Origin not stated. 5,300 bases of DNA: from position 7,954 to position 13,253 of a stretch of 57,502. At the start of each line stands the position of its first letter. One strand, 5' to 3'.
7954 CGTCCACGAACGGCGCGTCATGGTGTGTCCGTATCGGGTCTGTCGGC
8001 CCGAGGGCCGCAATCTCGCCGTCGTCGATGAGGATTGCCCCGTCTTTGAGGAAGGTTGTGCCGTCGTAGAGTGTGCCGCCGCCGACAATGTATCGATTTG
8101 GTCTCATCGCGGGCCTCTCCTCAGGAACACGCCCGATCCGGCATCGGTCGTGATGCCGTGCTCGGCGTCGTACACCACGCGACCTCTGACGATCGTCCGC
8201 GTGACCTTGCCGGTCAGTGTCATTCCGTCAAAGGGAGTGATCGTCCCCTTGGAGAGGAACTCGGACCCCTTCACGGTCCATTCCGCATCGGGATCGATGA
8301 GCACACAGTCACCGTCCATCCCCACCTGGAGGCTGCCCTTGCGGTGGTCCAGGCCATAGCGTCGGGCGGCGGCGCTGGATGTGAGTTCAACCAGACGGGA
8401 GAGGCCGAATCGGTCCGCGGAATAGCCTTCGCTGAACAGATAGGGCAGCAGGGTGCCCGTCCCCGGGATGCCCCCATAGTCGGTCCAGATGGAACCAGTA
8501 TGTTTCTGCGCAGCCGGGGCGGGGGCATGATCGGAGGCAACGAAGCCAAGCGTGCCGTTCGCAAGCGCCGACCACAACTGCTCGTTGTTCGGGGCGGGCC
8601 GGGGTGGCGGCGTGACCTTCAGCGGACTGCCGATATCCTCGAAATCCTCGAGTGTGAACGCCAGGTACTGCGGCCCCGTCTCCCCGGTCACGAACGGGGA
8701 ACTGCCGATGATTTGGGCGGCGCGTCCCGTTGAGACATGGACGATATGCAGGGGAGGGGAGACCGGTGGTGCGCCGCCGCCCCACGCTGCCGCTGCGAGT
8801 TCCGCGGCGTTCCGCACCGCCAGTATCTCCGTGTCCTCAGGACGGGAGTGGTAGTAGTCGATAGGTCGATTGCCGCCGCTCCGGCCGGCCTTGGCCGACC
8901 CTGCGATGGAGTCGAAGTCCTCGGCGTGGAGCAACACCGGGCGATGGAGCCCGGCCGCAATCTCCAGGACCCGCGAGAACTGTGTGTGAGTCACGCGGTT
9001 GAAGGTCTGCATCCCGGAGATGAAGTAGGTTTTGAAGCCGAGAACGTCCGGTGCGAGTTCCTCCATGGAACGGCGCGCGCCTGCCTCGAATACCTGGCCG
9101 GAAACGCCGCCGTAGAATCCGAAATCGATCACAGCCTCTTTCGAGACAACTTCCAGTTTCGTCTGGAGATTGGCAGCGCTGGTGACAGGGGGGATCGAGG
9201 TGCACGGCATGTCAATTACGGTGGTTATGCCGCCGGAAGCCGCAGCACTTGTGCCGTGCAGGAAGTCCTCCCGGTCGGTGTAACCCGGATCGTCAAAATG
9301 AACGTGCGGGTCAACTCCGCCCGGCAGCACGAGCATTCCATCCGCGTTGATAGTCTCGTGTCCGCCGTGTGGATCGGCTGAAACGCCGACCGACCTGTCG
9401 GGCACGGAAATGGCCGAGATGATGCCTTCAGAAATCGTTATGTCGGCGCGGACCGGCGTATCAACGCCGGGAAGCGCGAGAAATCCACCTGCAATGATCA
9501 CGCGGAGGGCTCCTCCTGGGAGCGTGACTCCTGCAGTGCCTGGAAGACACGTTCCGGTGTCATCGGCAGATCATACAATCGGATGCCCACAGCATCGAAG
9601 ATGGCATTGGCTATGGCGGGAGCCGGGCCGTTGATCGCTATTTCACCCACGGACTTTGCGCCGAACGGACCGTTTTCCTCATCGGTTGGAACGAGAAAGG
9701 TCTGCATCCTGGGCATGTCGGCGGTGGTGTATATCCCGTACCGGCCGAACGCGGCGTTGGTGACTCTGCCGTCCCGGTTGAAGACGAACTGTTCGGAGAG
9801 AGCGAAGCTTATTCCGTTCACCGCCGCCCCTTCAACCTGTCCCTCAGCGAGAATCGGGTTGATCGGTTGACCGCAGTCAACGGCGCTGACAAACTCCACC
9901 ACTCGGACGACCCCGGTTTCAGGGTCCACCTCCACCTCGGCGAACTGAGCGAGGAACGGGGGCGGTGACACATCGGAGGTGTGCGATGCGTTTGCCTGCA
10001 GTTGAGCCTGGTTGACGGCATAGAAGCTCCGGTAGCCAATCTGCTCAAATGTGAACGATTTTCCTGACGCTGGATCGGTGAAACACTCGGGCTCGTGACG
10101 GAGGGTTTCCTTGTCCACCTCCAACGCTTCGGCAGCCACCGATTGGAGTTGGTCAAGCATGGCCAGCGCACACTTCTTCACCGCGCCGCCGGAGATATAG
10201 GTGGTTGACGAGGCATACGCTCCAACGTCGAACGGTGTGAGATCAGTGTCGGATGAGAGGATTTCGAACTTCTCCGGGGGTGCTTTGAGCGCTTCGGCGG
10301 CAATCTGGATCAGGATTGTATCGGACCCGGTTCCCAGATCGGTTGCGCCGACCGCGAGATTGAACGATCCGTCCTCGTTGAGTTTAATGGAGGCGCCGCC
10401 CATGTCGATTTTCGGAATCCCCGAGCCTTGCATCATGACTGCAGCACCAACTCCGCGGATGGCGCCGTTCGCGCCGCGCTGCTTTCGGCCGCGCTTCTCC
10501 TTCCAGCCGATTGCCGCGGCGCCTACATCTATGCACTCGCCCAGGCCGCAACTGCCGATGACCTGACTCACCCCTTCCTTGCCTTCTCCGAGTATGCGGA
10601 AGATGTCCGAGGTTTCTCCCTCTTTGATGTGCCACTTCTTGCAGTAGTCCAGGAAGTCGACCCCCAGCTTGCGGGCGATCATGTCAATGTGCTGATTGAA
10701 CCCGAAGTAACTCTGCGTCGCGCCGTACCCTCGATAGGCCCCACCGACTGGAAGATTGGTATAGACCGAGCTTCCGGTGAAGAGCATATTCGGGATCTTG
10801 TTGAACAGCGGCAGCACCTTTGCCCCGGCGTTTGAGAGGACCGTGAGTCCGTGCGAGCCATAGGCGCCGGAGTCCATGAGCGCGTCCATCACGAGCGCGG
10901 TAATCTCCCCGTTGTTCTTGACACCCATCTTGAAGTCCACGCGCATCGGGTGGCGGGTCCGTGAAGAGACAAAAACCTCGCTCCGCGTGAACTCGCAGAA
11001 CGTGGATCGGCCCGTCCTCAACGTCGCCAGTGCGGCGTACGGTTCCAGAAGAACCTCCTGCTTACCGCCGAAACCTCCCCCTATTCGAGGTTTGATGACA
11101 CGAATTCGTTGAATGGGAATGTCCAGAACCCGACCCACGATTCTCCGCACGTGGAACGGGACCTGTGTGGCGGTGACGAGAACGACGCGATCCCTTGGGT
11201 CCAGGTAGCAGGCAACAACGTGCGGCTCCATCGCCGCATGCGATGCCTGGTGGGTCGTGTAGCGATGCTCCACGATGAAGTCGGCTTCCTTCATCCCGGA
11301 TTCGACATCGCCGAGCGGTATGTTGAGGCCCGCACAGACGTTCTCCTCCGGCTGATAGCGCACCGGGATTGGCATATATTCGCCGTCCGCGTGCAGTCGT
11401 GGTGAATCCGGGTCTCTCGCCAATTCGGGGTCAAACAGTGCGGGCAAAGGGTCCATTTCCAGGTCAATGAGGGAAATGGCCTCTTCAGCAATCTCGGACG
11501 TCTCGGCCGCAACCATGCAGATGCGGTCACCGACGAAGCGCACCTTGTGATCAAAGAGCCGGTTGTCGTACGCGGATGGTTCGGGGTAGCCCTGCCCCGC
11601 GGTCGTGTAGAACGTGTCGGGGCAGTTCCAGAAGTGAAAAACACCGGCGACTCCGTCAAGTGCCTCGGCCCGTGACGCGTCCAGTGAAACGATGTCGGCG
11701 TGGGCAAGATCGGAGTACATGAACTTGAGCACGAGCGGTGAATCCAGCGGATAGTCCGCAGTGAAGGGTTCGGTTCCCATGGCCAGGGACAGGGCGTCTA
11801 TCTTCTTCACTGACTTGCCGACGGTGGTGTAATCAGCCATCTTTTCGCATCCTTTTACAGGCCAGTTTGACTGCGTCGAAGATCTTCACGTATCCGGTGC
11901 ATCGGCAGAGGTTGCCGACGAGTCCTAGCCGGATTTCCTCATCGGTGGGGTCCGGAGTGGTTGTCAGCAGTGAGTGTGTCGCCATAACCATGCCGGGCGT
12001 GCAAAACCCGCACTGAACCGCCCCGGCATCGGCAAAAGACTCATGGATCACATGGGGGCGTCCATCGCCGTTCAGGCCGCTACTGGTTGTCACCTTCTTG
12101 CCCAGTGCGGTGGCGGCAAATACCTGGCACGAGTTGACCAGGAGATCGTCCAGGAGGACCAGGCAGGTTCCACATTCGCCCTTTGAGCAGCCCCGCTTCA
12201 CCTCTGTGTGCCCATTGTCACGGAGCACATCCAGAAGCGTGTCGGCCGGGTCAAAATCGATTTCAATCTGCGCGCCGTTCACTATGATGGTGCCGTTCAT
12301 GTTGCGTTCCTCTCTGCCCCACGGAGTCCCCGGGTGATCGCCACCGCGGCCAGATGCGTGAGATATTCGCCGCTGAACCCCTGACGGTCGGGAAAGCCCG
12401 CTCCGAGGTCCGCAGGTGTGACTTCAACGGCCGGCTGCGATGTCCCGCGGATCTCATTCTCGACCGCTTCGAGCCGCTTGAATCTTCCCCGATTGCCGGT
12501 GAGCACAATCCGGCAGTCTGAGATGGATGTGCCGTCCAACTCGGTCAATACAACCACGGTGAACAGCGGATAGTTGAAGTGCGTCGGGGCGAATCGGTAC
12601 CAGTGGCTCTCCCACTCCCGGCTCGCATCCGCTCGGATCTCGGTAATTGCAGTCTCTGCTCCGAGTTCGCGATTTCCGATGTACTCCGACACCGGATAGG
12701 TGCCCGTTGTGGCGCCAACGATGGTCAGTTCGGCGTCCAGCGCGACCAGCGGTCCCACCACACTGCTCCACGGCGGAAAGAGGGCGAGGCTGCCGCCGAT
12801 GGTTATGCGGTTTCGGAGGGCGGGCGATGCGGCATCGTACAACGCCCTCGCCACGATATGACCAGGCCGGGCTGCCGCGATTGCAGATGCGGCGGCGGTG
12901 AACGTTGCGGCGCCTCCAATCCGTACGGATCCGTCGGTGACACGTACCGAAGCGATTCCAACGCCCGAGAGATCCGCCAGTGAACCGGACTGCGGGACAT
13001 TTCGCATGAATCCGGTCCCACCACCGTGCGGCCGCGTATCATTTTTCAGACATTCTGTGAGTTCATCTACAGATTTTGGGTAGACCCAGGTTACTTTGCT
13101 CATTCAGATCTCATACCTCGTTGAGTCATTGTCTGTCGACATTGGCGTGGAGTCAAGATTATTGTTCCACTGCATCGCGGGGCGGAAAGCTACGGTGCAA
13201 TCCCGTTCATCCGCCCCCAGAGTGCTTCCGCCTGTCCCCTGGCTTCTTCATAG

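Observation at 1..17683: Thirteen-gene, translationally coupled purine/urate-type catabolic super-operon built from YgfK, SsnA, XDH, hydantoinase, YgeY, YgeW and PLP-enzyme families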

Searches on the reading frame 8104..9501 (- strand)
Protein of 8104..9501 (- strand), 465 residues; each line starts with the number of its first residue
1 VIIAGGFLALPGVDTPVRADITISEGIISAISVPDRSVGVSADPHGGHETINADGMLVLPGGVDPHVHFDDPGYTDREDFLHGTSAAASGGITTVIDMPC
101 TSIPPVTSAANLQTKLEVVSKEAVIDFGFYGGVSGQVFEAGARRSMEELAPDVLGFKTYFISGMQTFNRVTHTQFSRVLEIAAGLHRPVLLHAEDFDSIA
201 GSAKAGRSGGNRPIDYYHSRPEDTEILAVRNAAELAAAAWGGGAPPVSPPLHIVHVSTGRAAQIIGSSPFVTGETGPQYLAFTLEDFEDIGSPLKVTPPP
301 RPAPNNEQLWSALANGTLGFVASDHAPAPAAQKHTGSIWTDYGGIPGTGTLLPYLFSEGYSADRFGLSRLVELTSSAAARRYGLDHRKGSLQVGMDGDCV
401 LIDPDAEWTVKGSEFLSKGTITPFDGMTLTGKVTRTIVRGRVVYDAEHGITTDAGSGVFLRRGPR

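Call 5: search_protein_families(library=ncbifam, proteins=[window:8104-9501:-], max_evalue=0.00001)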
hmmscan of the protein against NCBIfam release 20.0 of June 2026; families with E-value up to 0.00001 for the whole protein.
window:8104-9501:- (465 aa): 36 families (the best 25 are shown)
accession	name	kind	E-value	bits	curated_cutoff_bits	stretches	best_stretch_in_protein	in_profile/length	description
TIGR03178.1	allantoinase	equivalog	3.1e-94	316.3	357.85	1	18-455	17-436/441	allantoinase AllB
NF004839.0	PRK06189.1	equivalog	3.9e-89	299.3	631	1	14-451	16-437/451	allantoinase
NF002668.0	PRK02382.1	equivalog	6.7e-78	262.3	452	1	20-460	5-426/436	dihydroorotase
TIGR00857.1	pyrC_multi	subfamily_domain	1.5e-70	238.3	279.05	1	17-446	4-411/412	dihydroorotase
NF058539.1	ergo_uti2_ErtD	equivalog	1e-67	229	650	1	16-461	16-446/449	hydantoin-5-propionate amidohydrolase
NF005751.0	PRK07575.1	equivalog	1.7e-65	221.2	529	1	19-447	22-423/440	dihydroorotase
NF009941.0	PRK13404.1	subfamily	2.3e-64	217.8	647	1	16-463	19-462/478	dihydropyrimidinase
NF005960.0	PRK08044.1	equivalog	1.2e-63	215.4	688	1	31-460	23-448/453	allantoinase AllB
NF006559.0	PRK09060.1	equivalog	2.2e-63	214.1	482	1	2-457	8-435/444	dihydroorotase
TIGR02033.1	D-hydantoinase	equivalog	3.2e-63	214.3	393.25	1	15-462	13-454/454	dihydropyrimidinase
NF058538.1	ergo_util_ErtD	equivalog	3.9e-59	200.6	600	1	35-461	28-445/446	hydantoin-5-propionate amidohydrolase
NF006688.0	PRK09236.1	equivalog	2.2e-54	184.9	535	1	17-455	18-437/444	dihydroorotase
NF003271.0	PRK04250.1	equivalog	9.2e-50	169.4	405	1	15-455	15-399/407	dihydroorotase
NF006837.0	PRK09357.1-2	equivalog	2.1e-46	158.4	575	1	18-448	18-426/428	dihydroorotase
NF006844.0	PRK09357.2-5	equivalog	9.9e-46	156.6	701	1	5-445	8-421/422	dihydroorotase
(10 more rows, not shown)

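Call 57: search_protein_families(library=pfam, proteins=[window:8104-9501:-], max_evalue=0.001)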
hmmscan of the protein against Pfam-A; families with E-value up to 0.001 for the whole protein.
window:8104-9501:- (465 aa): 2 families
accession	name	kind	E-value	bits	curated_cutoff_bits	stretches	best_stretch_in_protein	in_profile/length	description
PF01979.26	Amidohydro_1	-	6e-23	82.1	25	1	57-443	1-345/345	Amidohydrolase family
PF07969.17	Amidohydro_3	-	5.7e-16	59.5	29.7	2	315-444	365-472/472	Amidohydrolase family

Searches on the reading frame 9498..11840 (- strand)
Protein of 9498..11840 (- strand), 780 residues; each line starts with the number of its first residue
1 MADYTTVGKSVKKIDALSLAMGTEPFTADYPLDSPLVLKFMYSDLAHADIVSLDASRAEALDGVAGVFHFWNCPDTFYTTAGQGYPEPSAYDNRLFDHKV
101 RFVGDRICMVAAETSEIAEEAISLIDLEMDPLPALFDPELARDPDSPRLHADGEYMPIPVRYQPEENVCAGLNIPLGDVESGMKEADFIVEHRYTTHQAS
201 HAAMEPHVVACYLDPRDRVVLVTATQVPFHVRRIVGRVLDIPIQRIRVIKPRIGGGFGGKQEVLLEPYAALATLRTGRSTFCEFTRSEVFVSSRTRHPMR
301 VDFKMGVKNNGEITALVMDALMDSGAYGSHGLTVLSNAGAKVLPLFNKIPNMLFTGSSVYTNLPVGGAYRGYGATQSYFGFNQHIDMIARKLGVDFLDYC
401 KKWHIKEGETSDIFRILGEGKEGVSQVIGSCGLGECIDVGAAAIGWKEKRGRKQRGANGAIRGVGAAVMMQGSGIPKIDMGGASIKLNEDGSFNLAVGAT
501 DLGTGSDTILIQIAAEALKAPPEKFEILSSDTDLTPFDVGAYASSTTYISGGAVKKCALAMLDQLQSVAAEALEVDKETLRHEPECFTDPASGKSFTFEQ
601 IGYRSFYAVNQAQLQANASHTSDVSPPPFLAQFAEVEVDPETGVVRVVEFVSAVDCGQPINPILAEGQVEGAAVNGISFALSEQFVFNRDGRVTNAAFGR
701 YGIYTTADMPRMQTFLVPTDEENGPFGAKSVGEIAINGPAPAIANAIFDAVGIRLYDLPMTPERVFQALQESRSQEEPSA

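Call 5: search_protein_families(library=ncbifam, proteins=[window:9498-11840:-], max_evalue=0.00001)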
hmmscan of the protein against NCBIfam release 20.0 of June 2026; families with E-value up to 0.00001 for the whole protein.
window:9498-11840:- (780 aa): 13 families
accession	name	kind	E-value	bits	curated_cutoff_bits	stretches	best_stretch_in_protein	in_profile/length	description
NF043082.1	XdhA_XDHase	equivalog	3.4e-185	617.4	780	1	7-772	1-755/758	xanthine dehydrogenase subunit XdhA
NF007426.0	PRK09970.1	equivalog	4.7e-178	593.7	916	1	4-771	3-757/761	xanthine dehydrogenase molybdenum-binding subunit XdhA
TIGR03313.1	Se_sel_red_Mo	hypoth_equivalog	6.4e-176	586.8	1101.9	2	158-770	343-950/951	molybdopterin-dependent oxidoreductase Mo/Fe-S-binding subunit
TIGR03194.1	4hydrxCoA_A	equivalog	7.1e-150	500.8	994.55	1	13-769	3-746/746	4-hydroxybenzoyl-CoA reductase subunit alpha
NF041018.1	glyceraldDH_alpha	equivalog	6.4e-103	345.5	790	1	6-765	2-740/741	glyceraldehyde dehydrogenase subunit alpha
TIGR03196.1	pucD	equivalog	6.4e-101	339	783.65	1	8-765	4-754/763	xanthine dehydrogenase subunit D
NF045668.1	pterin_aldehy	equivalog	1.5e-90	304.5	1100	1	4-770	172-905/905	molybdopterin-dependent aldehyde oxidoreductase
TIGR03311.1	Se_dep_XDH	equivalog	2.1e-90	304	830.45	2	6-603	161-715/848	selenium-dependent xanthine dehydrogenase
NF040766.1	CODH_aero_grp5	exception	9.3e-90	301.9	950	2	6-581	4-569/785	aerobic carbon-monoxide dehydrogenase large subunit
TIGR02416.1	CO_dehy_Mo_lg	equivalog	1.1e-73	248.7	991.15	1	27-767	13-769/770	aerobic carbon-monoxide dehydrogenase large subunit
NF041671.1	peri_hyde_PaoC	equivalog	4.2e-72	243.6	1180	1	5-771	16-733/735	aldehyde oxidoreductase molybdenum-binding subunit PaoC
TIGR02965.1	xanthine_xdhB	equivalog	9.5e-60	202.6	849.5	1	20-771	14-756/758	xanthine dehydrogenase molybdopterin binding subunit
TIGR02969.1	mam_aldehyde_ox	subfamily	2.2e-43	148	1912.3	1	6-751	575-1279/1330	aldehyde oxidase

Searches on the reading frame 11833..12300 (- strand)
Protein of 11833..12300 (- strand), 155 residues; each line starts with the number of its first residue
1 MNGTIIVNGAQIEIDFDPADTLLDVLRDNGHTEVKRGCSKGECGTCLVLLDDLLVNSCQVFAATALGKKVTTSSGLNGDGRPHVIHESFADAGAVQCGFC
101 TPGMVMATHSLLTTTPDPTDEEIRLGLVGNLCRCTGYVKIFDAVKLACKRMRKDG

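Call 5: search_protein_families(library=ncbifam, proteins=[window:11833-12300:-], max_evalue=0.00001)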
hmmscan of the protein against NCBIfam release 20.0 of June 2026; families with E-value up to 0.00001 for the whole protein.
window:11833-12300:- (155 aa): 11 families
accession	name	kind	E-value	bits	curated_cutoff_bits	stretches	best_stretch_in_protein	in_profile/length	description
NF041020.1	glyceraldDH_gamma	equivalog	6.9e-48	162.3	290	1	5-152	15-163/164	glyceraldehyde dehydrogenase subunit gamma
NF043084.2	XdhC_XDHase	equivalog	3.4e-46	156.5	217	1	5-147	5-149/151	xanthine dehydrogenase subunit XdhC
TIGR03311.1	Se_dep_XDH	equivalog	5.3e-43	147.2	830.45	1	5-153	3-149/848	selenium-dependent xanthine dehydrogenase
NF007387.0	PRK09908.1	equivalog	6e-43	146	212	1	6-149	12-157/159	xanthine dehydrogenase iron sulfur-binding subunit XdhC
TIGR03193.1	4hydroxCoAred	equivalog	2.5e-41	141.1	257.8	1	6-147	5-147/148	4-hydroxybenzoyl-CoA reductase subunit gamma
TIGR03198.1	pucE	equivalog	2.8e-39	134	254.3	1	4-149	5-150/151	xanthine dehydrogenase subunit E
NF045668.1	pterin_aldehy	equivalog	1.7e-37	129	1100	1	4-153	4-157/905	molybdopterin-dependent aldehyde oxidoreductase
TIGR02963.1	xanthine_xdhA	equivalog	1.7e-34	119.3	467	1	11-151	9-161/468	xanthine dehydrogenase small subunit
NF008514.0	PRK11433.1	equivalog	3.7e-27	95.2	322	1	4-110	54-161/218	aldehyde dehydrogenase iron-sulfur subunit PaoA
TIGR02969.1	mam_aldehyde_ox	subfamily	1.4e-25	89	1912.3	1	7-150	7-163/1330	aldehyde oxidase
TIGR03313.1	Se_sel_red_Mo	hypoth_equivalog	2.7e-12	45.2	1101.9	1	7-152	3-149/951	molybdopterin-dependent oxidoreductase Mo/Fe-S-binding subunit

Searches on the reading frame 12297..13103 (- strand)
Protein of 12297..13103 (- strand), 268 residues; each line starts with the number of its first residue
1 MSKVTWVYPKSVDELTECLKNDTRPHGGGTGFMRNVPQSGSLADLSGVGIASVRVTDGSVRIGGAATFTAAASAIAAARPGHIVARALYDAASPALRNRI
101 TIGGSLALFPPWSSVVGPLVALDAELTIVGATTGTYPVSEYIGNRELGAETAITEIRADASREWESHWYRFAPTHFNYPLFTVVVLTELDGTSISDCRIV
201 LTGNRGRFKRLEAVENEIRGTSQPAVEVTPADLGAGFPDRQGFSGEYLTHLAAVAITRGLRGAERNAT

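Call 5: search_protein_families(library=ncbifam, proteins=[window:12297-13103:-], max_evalue=0.00001)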
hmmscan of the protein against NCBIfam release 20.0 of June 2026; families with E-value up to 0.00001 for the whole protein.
window:12297-13103:- (268 aa): 5 families
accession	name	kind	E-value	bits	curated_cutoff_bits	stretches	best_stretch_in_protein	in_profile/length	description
NF041019.1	glyceraldDH_beta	equivalog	6e-14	51.9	350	1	3-222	5-235/280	glyceraldehyde dehydrogenase subunit beta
TIGR03195.1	4hydrxCoA_B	equivalog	2.6e-10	40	404.55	0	6-107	7-115/321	4-hydroxybenzoyl-CoA reductase subunit beta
NF043083.1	XdhB_XDHase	equivalog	3.1e-08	33.1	310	1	54-221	62-237/289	xanthine dehydrogenase subunit XdhB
NF007427.0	PRK09971.1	equivalog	3.2e-07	29.8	287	1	55-201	64-217/292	xanthine dehydrogenase FAD-binding subunit XdhB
TIGR03199.1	pucC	equivalog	9.5e-06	25.1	306.05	0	52-163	52-161/264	xanthine dehydrogenase subunit C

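Call 57: search_protein_families(library=pfam, proteins=[window:12297-13103:-], max_evalue=0.001)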
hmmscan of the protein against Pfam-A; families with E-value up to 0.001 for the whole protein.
window:12297-13103:- (268 aa): 2 families
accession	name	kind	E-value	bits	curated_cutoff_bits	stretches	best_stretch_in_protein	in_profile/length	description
PF00941.27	FAD_binding_5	-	9.3e-19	68.3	27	1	3-156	2-165/170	FAD binding domain in molybdopterin dehydrogenase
PF03450.22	CO_deh_flav_C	-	7.9e-07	29.6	25.5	0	179-222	14-57/102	CO dehydrogenase flavoprotein C-terminal domain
